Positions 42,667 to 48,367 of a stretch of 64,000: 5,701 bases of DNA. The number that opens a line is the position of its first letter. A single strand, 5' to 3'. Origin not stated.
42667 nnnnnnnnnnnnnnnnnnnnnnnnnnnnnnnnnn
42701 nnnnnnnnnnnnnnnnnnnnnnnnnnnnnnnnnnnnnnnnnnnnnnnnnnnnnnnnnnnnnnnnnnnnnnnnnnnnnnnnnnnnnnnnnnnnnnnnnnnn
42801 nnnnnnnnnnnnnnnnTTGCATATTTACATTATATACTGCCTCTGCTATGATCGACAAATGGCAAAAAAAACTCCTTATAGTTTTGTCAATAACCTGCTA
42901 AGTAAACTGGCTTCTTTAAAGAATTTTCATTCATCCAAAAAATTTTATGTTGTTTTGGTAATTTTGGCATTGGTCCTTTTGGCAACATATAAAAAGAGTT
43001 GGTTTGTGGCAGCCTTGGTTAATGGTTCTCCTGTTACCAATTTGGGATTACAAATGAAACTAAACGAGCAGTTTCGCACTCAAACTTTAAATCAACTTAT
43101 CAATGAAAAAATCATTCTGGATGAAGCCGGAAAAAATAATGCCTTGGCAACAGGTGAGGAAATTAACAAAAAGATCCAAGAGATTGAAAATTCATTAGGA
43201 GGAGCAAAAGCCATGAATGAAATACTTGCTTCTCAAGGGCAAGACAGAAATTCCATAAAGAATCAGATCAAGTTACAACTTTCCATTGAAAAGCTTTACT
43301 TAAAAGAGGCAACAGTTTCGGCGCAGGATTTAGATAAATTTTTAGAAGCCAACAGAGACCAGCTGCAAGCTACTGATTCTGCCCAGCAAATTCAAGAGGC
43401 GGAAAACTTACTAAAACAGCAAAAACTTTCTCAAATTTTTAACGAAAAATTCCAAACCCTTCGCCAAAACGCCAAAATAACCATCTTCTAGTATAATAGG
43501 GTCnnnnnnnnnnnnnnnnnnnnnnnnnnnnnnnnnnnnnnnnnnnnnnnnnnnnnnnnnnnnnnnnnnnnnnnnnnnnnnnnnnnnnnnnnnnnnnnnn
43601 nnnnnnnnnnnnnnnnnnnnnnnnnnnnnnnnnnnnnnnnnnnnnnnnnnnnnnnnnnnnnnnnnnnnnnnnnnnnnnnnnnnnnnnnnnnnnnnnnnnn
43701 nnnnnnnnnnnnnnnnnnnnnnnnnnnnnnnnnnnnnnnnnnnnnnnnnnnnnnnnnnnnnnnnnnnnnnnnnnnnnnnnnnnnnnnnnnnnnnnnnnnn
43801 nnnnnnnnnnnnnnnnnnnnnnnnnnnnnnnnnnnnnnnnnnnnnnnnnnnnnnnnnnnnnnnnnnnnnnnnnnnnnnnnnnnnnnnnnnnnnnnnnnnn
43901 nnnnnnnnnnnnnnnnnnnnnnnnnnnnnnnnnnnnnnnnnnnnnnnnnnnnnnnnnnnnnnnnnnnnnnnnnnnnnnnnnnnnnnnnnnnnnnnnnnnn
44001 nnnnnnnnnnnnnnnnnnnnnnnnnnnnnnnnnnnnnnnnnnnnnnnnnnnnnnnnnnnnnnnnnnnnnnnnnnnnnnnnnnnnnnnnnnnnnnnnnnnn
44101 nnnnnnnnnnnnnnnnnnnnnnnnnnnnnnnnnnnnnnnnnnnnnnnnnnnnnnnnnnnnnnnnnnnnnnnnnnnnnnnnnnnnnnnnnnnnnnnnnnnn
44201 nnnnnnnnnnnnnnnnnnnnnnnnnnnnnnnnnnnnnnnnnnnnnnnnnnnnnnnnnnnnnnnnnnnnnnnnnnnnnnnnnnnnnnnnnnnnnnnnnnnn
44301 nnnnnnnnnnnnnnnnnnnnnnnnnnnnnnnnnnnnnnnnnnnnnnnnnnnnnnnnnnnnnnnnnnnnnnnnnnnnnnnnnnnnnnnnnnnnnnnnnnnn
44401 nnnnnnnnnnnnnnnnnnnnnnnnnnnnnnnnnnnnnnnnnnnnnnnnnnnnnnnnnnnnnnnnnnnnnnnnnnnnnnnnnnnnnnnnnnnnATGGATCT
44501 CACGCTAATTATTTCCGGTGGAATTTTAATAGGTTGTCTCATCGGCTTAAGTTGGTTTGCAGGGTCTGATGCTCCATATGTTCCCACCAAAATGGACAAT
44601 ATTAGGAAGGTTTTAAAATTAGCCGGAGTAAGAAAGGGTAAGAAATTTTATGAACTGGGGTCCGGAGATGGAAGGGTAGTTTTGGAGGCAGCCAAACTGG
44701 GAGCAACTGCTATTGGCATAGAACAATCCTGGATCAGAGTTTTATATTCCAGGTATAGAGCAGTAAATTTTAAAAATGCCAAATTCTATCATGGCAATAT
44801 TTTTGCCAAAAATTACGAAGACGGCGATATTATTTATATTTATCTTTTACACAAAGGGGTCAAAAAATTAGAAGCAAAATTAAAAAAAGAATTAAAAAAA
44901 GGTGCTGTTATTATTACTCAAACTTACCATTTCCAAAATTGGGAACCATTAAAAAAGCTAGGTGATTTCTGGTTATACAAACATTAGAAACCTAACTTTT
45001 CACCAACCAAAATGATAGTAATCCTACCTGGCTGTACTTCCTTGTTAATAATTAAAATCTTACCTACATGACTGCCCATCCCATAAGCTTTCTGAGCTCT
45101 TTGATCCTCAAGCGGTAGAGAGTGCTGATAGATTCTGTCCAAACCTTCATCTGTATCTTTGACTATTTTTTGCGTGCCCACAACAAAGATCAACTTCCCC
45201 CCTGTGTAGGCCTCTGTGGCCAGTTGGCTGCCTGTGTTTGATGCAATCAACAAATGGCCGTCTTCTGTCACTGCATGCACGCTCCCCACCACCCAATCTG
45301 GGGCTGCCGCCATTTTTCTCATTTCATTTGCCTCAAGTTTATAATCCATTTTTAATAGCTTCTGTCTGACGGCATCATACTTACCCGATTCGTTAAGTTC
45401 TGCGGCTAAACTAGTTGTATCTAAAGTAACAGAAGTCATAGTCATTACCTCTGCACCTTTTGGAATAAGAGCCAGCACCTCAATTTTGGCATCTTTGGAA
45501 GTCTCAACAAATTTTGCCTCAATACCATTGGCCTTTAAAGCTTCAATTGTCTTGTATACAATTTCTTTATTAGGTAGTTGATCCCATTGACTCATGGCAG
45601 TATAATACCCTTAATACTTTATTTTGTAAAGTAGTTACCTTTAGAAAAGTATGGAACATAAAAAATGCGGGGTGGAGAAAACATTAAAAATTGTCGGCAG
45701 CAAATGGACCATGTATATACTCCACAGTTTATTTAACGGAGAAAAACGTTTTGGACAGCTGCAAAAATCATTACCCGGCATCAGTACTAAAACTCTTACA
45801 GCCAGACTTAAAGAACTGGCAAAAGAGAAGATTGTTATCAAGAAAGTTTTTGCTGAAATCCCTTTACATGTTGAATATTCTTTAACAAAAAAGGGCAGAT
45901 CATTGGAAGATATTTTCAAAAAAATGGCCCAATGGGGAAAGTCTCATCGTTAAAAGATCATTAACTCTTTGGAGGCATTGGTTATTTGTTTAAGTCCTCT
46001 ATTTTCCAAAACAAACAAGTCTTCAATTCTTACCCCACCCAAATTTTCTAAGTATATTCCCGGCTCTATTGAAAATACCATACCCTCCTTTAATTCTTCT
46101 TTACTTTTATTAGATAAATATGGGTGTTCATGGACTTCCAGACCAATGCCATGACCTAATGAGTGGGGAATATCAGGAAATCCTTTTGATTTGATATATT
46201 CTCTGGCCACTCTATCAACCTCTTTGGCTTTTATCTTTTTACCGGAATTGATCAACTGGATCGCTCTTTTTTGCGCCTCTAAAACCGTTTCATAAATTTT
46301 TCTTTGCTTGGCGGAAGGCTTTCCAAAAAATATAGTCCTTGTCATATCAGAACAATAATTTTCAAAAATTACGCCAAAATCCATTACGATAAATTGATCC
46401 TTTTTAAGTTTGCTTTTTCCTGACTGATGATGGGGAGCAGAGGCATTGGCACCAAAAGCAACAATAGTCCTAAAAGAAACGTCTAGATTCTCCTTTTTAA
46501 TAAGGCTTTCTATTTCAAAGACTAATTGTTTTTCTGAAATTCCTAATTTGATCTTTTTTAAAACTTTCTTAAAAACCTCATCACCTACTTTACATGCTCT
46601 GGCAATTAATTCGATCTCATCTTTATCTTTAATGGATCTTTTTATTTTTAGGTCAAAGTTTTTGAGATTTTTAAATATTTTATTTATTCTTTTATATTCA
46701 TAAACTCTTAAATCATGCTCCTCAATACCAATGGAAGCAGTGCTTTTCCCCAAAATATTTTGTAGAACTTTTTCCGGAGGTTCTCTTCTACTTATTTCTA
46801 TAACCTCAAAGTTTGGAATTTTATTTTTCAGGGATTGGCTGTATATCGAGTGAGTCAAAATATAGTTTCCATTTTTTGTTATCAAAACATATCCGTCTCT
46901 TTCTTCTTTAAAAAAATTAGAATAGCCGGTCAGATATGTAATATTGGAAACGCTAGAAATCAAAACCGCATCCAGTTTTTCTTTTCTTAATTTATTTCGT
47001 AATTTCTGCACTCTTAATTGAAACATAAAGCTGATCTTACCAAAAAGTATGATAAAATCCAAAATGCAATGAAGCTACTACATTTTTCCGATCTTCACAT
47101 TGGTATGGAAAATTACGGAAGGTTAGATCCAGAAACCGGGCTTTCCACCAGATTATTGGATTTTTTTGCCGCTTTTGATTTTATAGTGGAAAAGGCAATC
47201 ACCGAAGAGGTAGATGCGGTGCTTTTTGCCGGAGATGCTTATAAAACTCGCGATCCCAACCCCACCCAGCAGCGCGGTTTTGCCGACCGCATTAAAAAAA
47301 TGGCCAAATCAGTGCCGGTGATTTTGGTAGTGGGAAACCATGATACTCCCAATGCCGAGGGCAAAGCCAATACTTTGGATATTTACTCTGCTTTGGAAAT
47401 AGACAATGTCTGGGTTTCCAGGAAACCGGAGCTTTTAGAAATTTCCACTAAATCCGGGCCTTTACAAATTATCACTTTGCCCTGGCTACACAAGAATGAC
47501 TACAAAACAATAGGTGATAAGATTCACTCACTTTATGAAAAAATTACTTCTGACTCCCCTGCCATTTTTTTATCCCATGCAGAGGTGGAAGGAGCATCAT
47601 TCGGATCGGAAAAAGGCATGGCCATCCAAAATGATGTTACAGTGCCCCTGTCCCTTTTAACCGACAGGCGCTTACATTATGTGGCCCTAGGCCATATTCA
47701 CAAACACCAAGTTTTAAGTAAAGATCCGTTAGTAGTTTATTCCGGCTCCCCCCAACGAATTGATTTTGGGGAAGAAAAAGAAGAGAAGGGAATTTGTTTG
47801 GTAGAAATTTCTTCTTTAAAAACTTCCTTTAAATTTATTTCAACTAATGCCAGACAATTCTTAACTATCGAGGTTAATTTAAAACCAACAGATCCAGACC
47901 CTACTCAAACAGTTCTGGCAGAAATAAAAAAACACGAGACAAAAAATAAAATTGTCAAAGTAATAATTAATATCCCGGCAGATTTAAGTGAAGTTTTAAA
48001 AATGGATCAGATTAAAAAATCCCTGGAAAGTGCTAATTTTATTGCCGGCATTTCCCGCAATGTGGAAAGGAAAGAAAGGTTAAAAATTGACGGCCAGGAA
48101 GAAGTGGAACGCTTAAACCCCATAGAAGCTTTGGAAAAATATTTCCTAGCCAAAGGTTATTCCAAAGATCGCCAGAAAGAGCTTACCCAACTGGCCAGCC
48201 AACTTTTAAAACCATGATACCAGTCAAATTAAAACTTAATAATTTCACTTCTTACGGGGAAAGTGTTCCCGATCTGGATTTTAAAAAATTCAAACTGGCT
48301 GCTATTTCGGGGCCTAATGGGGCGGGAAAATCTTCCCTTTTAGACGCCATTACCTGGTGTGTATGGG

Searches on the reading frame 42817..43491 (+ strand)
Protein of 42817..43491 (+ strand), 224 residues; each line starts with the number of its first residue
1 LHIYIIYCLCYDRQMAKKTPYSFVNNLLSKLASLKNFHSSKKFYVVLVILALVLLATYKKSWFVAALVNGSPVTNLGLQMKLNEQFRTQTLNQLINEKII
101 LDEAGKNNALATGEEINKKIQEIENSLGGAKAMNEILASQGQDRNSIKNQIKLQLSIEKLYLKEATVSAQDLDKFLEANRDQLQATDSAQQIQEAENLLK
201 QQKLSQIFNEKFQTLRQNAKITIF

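Call 34: search_protein_families(library=pfam, proteins=[window:42817-43491:+], max_evalue=0.001)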
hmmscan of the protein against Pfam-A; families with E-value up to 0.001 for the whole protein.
window:42817-43491:+ (224 aa): 1 family
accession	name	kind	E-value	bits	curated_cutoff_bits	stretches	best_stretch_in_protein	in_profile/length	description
PF13624.11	SurA_N_3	-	0.0001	22.6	27.2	1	80-160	77-161/162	SurA-like N-terminal domain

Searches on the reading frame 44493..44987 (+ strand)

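Call 34: search_protein_families(library=pfam, proteins=[window:44493-44987:+], max_evalue=0.001)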
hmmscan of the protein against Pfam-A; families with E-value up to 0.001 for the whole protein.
window:44493-44987:+ (164 aa): 2 families
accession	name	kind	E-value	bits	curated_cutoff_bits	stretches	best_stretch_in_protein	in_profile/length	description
PF13847.12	Methyltransf_31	-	1.2e-06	28.7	27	1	47-146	2-113/145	Methyltransferase domain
PF08123.19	DOT1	-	1.2e-05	25.4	23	1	23-81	17-77/205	Histone methylation protein DOT1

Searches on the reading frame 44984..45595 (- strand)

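Call 35: search_protein_families(library=pfam, proteins=[window:44984-45595:-], max_evalue=0.001)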
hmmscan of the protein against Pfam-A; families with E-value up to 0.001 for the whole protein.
window:44984-45595:- (203 aa): 1 family
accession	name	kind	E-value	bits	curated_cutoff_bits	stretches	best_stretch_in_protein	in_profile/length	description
PF02589.21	LUD_dom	-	1.8e-20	73.9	22.6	1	15-197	3-189/189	LUD domain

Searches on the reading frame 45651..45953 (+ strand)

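Call 35: search_protein_families(library=pfam, proteins=[window:45651-45953:+], max_evalue=0.001)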
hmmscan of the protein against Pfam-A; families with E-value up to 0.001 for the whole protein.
window:45651-45953:+ (100 aa): 1 family
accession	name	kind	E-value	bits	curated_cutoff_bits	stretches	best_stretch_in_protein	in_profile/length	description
PF01638.23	HxlR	-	3.8e-31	107.3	20.8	1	14-99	1-86/91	HxlR-like helix-turn-helix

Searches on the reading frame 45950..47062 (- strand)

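Call 35: search_protein_families(library=pfam, proteins=[window:45950-47062:-], max_evalue=0.001)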
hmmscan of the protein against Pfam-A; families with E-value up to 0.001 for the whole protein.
window:45950-47062:- (370 aa): 2 families
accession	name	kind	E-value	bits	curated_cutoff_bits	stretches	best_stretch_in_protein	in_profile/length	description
PF00557.29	Peptidase_M24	-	2.8e-67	227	23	1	151-352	1-206/208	Metallopeptidase family M24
PF01321.24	Creatinase_N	-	1.5e-19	71.2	22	1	17-138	1-120/128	Creatinase/Prolidase N-terminal domain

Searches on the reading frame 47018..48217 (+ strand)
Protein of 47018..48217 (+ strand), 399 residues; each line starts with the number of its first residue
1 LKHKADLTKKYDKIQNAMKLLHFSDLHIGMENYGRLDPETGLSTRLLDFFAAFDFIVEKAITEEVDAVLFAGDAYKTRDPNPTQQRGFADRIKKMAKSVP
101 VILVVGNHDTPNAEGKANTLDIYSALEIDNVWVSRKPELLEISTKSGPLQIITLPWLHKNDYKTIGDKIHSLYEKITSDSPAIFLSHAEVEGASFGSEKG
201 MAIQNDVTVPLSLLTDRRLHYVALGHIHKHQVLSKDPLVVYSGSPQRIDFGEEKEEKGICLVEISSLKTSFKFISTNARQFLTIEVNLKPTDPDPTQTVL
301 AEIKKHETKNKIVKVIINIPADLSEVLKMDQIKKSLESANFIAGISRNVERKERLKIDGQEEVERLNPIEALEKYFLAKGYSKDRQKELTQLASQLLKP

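Call 35: search_protein_families(library=pfam, proteins=[window:47018-48217:+], max_evalue=0.001)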
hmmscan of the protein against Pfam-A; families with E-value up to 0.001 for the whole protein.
window:47018-48217:+ (399 aa): 2 families
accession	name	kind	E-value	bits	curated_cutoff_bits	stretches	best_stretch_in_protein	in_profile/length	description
PF00149.33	Metallophos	-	6.4e-15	56.5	21.5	1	18-229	1-190/191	Calcineurin-like phosphoesterase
PF12850.12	Metallophos_2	-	5.4e-09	36.7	27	1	18-265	1-152/154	Calcineurin-like phosphoesterase superfamily domain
